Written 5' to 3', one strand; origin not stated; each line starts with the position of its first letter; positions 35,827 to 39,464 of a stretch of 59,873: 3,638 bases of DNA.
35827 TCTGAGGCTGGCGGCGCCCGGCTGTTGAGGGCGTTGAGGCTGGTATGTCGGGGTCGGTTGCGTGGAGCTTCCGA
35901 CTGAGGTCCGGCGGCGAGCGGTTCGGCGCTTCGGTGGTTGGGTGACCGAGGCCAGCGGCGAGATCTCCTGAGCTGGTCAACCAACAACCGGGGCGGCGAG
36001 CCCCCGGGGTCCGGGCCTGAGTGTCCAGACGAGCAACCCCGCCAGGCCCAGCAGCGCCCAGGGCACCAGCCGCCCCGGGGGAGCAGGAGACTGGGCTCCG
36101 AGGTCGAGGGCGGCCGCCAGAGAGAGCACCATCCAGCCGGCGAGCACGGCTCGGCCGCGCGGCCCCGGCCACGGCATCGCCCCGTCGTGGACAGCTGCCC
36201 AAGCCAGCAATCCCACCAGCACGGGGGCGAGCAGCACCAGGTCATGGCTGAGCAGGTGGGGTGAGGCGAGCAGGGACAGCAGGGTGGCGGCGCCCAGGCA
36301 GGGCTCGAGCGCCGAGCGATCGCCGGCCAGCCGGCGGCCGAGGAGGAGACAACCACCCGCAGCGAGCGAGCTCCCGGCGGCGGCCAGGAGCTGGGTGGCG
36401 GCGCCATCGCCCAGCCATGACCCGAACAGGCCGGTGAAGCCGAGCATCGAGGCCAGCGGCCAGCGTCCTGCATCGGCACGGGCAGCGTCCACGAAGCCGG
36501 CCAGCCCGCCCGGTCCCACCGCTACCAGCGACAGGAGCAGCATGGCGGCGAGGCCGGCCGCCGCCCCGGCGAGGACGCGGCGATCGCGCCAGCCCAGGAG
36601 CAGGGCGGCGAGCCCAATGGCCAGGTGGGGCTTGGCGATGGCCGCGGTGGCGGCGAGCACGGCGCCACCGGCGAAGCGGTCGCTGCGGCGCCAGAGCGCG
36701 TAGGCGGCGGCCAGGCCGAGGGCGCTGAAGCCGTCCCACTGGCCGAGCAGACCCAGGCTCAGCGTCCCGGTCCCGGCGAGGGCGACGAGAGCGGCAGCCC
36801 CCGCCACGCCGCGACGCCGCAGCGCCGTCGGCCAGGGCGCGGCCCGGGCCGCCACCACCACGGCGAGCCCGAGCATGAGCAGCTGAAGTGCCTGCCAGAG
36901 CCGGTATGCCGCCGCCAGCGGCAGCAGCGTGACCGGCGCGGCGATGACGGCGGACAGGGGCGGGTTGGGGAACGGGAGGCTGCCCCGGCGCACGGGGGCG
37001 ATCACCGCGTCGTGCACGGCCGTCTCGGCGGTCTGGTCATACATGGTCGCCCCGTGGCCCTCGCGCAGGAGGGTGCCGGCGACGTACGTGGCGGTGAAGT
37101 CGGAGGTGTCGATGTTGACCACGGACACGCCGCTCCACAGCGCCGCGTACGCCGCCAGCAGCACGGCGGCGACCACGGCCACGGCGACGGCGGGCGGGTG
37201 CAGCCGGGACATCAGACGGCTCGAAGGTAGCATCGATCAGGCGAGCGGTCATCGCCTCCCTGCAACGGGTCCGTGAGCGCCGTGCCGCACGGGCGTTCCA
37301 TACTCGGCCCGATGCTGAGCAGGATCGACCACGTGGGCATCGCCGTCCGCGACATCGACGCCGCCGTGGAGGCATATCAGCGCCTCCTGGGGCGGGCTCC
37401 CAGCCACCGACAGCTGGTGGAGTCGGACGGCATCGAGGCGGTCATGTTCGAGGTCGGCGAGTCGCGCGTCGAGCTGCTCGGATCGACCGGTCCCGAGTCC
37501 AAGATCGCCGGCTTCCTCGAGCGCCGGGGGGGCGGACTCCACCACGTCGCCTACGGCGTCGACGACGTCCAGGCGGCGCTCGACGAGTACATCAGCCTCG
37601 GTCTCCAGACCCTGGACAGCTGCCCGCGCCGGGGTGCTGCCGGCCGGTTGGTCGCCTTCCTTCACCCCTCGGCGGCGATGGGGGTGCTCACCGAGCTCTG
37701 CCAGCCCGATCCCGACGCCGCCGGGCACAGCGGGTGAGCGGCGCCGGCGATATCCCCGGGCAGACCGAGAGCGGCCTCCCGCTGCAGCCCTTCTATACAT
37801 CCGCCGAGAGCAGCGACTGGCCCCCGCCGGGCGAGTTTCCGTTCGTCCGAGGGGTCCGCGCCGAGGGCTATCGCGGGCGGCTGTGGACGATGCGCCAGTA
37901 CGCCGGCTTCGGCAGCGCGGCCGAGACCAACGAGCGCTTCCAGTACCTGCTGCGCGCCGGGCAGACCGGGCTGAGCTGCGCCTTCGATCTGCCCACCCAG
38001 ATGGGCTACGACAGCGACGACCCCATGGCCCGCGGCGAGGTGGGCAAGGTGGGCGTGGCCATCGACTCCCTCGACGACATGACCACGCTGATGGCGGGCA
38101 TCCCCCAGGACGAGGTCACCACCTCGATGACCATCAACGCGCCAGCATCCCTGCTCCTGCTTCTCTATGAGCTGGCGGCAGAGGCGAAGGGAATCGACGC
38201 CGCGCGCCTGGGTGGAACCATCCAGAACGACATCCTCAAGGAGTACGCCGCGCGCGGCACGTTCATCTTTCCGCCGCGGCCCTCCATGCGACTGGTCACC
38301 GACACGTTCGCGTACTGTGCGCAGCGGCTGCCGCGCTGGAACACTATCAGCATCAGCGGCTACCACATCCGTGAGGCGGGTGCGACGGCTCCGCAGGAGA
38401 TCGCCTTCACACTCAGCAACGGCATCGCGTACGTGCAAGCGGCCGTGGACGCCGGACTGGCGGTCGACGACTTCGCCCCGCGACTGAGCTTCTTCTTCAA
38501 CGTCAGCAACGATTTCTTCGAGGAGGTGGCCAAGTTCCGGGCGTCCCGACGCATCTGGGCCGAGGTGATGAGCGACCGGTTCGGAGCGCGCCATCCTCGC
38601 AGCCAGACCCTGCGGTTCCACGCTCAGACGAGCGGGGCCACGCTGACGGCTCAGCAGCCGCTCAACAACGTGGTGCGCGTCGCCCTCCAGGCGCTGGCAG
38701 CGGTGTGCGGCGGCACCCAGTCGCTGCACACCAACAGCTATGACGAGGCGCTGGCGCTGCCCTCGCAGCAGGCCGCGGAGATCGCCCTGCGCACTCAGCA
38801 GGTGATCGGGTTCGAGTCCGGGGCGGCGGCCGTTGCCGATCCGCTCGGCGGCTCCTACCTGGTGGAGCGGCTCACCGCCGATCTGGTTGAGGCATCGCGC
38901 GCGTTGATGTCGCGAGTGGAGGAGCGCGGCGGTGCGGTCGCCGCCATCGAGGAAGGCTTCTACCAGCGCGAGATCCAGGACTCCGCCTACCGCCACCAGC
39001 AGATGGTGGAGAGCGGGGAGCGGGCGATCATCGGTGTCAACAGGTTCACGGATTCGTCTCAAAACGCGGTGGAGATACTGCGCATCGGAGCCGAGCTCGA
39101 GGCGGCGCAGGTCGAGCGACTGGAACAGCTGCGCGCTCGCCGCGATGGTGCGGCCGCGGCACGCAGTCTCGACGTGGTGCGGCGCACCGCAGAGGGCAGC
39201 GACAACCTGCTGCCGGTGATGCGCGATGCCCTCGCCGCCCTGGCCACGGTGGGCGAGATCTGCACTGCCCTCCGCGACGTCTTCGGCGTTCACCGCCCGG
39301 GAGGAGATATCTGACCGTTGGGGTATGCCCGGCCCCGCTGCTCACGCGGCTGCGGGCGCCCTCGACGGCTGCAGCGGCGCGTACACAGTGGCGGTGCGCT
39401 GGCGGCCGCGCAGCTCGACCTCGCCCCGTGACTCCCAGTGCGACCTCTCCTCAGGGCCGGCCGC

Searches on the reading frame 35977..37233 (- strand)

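Call 98: search_protein_families(library=pfam, proteins=[window:35977-37233:-], max_evalue=0.00001)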
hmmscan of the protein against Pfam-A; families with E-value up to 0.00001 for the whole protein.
window:35977-37233:- (418 aa): 1 family
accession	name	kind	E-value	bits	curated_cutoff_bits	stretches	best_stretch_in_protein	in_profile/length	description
PF09594.16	GT87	-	1.5e-15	58.1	25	1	88-325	1-237/237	Glycosyltransferase family 87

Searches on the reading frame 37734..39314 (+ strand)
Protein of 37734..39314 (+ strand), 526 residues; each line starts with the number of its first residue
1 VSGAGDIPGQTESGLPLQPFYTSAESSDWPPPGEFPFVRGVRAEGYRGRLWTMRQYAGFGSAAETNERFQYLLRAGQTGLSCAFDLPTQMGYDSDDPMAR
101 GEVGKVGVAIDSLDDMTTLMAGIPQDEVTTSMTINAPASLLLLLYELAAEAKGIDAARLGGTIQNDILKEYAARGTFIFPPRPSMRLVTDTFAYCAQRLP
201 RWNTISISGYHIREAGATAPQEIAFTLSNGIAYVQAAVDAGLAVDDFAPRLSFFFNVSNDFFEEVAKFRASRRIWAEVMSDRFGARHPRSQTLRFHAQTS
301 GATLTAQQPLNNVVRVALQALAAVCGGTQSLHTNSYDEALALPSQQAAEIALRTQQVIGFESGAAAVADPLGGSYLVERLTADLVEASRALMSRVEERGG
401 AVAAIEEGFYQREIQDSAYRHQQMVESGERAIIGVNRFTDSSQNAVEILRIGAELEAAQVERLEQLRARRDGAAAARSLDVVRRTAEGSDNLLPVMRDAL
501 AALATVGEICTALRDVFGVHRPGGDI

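Call 98: search_protein_families(library=pfam, proteins=[window:37734-39314:+], max_evalue=0.00001)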
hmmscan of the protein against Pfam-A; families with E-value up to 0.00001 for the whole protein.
window:37734-39314:+ (526 aa): 1 family
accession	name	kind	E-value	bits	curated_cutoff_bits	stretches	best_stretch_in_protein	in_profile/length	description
PF01642.28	MM_CoA_mutase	-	3.3e-216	719.2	22.1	1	10-518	1-512/512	Methylmalonyl-CoA mutase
